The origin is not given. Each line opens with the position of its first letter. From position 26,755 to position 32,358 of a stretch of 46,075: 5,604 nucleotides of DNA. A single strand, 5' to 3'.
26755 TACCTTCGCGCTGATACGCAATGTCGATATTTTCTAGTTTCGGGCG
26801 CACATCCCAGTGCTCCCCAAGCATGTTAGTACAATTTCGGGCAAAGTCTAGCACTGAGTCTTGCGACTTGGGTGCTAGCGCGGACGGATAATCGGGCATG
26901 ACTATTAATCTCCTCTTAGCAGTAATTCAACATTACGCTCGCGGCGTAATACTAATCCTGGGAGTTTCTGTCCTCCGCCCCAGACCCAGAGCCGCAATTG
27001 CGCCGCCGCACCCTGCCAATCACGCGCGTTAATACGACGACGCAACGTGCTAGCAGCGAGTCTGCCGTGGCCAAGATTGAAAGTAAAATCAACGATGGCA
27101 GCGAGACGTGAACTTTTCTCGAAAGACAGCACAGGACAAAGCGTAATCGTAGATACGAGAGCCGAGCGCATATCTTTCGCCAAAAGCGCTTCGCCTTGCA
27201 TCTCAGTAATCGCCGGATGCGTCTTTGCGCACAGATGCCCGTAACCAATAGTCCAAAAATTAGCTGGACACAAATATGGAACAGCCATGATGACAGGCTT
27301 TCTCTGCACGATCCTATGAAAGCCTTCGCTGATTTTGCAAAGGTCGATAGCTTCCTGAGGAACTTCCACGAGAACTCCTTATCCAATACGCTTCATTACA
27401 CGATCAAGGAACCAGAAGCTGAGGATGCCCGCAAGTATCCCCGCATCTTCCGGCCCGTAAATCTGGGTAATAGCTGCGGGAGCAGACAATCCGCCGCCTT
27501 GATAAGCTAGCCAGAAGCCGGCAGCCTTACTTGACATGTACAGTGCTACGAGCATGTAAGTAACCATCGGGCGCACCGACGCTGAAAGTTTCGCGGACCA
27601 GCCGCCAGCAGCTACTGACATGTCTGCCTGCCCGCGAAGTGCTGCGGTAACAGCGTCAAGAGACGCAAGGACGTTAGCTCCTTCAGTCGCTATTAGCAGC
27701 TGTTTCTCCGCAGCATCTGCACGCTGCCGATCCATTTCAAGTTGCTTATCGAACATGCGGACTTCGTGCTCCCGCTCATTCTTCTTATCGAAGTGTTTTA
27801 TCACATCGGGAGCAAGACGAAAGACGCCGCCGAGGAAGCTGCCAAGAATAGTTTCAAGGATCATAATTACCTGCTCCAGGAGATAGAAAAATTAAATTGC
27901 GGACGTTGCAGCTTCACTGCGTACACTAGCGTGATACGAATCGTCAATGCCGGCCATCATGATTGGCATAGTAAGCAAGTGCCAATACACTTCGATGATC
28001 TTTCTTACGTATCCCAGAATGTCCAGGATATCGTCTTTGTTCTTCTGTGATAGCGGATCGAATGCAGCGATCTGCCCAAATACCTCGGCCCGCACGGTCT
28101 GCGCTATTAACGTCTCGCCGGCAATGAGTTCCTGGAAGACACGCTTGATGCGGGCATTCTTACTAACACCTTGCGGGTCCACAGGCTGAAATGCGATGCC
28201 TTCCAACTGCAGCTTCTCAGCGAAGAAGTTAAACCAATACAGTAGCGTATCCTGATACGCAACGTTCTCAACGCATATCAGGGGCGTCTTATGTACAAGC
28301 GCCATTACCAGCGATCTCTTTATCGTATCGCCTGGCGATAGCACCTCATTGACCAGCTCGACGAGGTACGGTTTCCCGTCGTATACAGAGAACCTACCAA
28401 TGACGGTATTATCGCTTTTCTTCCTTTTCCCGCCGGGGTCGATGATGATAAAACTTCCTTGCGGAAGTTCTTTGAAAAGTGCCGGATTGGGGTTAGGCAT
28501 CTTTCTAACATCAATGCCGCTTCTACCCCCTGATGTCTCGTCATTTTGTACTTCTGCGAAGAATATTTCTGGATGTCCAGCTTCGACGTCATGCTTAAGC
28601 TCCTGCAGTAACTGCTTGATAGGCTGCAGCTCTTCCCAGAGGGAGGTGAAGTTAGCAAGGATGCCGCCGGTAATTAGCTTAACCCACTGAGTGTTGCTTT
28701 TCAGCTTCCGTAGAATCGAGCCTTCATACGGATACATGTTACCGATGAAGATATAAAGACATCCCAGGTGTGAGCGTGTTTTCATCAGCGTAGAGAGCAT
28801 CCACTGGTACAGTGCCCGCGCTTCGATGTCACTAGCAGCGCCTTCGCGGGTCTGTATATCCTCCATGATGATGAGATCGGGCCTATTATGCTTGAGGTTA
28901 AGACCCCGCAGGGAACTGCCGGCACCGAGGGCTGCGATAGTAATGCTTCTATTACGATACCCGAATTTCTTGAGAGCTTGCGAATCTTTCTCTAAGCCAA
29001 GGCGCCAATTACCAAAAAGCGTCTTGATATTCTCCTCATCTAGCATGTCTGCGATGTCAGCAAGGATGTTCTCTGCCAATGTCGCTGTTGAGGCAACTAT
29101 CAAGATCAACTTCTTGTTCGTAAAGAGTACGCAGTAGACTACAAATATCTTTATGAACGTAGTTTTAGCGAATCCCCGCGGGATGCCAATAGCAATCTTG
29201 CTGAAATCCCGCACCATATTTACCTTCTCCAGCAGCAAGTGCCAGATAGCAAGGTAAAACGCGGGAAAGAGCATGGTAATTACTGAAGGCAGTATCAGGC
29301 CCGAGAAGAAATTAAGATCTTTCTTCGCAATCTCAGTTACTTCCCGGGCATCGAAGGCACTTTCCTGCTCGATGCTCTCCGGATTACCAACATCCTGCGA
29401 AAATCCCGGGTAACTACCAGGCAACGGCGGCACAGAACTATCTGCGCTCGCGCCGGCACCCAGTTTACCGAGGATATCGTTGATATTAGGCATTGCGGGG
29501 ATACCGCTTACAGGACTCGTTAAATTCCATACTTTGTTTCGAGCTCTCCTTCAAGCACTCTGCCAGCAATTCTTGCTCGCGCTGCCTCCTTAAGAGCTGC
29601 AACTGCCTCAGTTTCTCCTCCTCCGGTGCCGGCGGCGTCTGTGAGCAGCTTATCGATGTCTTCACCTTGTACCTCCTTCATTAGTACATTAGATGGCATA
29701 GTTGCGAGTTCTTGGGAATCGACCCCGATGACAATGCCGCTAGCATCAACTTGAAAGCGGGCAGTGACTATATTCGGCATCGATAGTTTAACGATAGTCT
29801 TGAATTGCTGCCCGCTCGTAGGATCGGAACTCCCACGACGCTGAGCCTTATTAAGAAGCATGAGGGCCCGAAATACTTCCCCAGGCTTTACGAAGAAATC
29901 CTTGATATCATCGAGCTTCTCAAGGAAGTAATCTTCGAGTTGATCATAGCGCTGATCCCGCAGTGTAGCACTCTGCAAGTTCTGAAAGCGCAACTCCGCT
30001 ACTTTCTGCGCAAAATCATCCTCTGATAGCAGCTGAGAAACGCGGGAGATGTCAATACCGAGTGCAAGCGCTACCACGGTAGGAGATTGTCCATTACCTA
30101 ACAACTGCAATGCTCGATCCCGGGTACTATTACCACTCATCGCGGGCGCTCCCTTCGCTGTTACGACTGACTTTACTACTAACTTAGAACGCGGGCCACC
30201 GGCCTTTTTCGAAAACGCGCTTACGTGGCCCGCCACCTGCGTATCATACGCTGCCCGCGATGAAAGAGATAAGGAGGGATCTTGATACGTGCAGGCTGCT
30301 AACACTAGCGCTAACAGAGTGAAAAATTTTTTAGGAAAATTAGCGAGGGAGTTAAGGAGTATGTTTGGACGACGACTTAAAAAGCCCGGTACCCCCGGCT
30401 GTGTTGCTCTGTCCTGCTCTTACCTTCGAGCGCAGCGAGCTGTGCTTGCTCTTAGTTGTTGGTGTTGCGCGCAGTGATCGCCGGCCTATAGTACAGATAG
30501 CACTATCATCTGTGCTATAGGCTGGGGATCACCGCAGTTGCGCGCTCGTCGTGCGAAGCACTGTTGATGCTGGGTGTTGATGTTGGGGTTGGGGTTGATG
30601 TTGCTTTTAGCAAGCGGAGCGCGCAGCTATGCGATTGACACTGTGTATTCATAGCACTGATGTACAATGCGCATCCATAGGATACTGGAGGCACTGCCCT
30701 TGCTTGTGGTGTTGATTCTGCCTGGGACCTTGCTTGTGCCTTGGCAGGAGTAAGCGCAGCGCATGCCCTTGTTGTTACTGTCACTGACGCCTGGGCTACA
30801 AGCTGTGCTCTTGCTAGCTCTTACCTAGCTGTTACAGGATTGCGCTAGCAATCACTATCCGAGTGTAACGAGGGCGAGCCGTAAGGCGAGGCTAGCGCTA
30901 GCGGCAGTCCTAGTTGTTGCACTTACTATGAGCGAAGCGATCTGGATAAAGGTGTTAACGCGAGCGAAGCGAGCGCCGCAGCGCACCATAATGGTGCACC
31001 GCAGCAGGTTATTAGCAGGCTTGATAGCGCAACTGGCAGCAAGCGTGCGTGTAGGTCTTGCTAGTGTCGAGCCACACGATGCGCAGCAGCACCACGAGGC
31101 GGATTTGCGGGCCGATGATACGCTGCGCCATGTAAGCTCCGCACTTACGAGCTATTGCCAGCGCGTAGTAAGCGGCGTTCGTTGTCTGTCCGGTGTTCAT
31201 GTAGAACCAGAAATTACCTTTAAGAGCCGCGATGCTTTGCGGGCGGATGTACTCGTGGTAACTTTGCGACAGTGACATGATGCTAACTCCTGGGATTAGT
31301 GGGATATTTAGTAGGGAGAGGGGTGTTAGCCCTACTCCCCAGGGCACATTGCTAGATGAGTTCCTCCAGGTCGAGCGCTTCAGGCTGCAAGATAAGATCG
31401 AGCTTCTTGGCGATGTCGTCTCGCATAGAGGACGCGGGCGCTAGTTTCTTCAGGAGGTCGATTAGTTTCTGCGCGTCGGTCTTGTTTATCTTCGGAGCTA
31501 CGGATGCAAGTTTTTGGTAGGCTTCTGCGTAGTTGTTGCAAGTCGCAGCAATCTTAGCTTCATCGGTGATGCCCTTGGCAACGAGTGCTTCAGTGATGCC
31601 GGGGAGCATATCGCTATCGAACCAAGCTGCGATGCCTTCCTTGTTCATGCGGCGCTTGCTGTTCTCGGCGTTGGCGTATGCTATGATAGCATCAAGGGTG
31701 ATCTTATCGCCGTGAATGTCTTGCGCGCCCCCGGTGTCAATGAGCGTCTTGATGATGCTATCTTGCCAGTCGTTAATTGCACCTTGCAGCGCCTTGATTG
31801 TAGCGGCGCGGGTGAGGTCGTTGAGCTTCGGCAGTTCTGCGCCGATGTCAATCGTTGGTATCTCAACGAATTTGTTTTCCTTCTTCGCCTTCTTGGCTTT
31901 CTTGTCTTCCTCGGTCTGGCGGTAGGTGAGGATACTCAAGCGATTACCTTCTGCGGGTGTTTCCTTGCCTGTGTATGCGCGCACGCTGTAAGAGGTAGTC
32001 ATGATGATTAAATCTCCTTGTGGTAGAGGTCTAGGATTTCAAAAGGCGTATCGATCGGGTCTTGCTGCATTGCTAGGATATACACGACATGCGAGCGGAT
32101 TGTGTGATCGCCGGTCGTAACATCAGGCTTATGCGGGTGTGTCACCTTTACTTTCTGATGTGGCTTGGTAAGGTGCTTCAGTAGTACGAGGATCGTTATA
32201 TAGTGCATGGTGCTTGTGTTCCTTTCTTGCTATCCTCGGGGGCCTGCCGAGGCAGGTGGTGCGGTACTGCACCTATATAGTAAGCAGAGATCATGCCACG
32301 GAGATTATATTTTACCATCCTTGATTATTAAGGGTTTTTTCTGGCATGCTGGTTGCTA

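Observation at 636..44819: Genome-wide, strand-biased over-representation of the word (T)GCCCGCG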

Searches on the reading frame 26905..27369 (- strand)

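Call 97: search_protein_families(library=phrogs, proteins=[window:26905-27369:-], max_evalue=0.01)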
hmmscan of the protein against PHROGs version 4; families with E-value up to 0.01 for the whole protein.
window:26905-27369:- (154 aa): 7 families
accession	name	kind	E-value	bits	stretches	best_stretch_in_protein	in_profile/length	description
phrog_7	-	lysis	5.6e-36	125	1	2-153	553-698/873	endolysin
phrog_33083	-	lysis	4.8e-22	79.2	1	2-149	2-139/456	endolysin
phrog_7910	-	lysis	2.1e-13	51.7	1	90-153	31-94/96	endolysin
phrog_28234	-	lysis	3.6e-10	40.4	1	11-150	71-219/372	endolysin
phrog_10457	-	lysis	4.3e-09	37.4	1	88-149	31-92/95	endolysin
phrog_13211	-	tail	0.00073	18.7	1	36-130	769-868/887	baseplate hub subunit and tail lysozyme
phrog_3617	-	unknown function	0.0041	17.3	1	3-149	246-402/405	-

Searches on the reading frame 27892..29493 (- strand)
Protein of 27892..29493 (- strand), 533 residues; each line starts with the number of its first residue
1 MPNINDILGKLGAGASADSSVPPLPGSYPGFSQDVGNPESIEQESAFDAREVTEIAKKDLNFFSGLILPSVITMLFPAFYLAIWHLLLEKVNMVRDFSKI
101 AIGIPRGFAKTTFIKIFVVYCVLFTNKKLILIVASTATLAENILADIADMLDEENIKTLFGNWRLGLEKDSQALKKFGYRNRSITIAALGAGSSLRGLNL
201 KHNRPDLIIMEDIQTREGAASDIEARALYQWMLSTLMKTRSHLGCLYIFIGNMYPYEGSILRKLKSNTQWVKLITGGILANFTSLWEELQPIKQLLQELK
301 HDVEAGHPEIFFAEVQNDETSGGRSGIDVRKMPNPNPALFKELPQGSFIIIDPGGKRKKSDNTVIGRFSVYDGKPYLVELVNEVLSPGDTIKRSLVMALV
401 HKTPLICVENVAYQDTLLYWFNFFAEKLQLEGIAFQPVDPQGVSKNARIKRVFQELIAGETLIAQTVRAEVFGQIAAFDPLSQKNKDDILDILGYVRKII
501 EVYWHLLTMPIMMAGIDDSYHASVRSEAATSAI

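Call 9: search_protein_families(library=phrogs, proteins=[window:27892-29493:-], max_evalue=0.00001)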
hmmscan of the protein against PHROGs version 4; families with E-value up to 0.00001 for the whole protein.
window:27892-29493:- (533 aa): 4 families
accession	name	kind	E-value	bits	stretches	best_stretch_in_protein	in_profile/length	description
phrog_38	-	head and packaging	4.6e-55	188.6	1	42-493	256-696/760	terminase large subunit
phrog_14112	-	unknown function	6.5e-08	33.3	1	103-220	108-227/247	-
phrog_9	-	head and packaging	3.6e-07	30.4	1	56-260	185-366/812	terminase large subunit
phrog_4758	-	head and packaging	8.1e-07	29.6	1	52-240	12-194/243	terminase large subunit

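Call 11: find_related_loci(query=window:27892-29493:-, collection=viral_contigs, flank=10000)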
Query window:27892-29493:- (533 aa) in viral_contigs; peptide patterns used: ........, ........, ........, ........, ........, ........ (x = any residue, [..] = any of these).
14 stretches matched a pattern; 9 encode a relative of the query (tblastn E <= 1e-3); 9 distinct loci.
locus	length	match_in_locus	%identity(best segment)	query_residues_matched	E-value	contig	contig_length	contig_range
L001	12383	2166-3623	48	7-503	2e-154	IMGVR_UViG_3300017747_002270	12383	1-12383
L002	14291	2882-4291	51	38-507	4e-153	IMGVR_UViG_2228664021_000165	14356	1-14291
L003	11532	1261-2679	50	35-509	1e-150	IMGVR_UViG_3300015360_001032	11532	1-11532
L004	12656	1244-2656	49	37-503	6e-150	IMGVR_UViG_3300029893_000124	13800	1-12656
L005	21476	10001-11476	42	47-527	2e-129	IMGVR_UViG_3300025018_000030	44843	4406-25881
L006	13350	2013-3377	46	43-500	2e-128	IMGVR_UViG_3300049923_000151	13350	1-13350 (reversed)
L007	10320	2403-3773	44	44-503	4e-127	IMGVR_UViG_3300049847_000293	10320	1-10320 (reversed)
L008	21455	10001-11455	44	44-531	4e-126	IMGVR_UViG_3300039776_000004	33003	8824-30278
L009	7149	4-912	48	204-507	5e-85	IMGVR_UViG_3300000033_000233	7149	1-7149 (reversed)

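Call 13: find_encoding_contigs(protein=window:27892-29493:-, flank=10000, max_places=6)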
Protein window:27892-29493:- (533 aa): 7 contigs read that carry it; 2 places shown.
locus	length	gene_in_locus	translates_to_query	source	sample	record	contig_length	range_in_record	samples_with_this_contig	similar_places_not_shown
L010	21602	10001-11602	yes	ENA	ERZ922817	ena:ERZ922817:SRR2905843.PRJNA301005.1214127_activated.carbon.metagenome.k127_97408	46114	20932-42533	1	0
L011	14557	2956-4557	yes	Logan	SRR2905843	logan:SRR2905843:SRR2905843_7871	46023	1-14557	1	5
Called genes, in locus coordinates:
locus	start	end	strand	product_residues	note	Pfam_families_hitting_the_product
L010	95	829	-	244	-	-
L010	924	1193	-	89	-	-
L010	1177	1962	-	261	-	PF19474:DUF6011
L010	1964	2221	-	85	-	-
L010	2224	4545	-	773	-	PF13245:AAA_19, PF13604:AAA_30, PF13538:UvrD_C_2, PF10263:SprT-like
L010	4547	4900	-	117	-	-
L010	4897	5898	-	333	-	-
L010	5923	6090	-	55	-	-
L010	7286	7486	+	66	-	-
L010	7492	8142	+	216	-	-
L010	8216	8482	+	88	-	-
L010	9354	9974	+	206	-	-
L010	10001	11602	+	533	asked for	-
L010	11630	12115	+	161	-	-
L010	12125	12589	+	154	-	PF00959:Phage_lysozyme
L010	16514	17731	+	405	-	PF17236:SU10_MCP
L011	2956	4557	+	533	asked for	-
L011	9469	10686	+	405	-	PF17236:SU10_MCP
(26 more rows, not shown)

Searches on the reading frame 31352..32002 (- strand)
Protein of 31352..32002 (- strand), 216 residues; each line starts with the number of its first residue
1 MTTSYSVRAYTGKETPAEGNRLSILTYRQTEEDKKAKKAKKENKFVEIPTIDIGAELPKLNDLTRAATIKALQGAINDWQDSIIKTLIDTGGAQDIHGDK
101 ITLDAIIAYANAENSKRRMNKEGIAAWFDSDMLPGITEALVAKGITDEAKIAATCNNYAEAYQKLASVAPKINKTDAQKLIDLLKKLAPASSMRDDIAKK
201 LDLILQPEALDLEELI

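Call 26: search_protein_families(library=pfam, proteins=[window:31352-32002:-], max_evalue=0.01)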
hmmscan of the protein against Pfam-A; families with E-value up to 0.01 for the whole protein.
window:31352-32002:- (216 aa): 0 families

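Call 55: search_protein_families(library=phrogs, proteins=[window:31352-32002:-], max_evalue=0.01)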
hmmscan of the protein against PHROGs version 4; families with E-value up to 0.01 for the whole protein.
window:31352-32002:- (216 aa): 1 family
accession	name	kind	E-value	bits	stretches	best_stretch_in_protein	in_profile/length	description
phrog_18157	-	transcription regulation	0.0079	18.1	0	91-161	21-89/93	transcriptional repressor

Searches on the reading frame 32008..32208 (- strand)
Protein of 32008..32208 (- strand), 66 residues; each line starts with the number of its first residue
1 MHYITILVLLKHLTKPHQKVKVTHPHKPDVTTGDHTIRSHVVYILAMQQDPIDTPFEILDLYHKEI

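Call 97: search_protein_families(library=phrogs, proteins=[window:32008-32208:-], max_evalue=0.01)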
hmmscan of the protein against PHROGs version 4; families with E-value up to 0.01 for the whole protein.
window:32008-32208:- (66 aa): 1 family
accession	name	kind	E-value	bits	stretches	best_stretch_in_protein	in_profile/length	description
phrog_14715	-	unknown function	0.0025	18.9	1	1-62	1-54/61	-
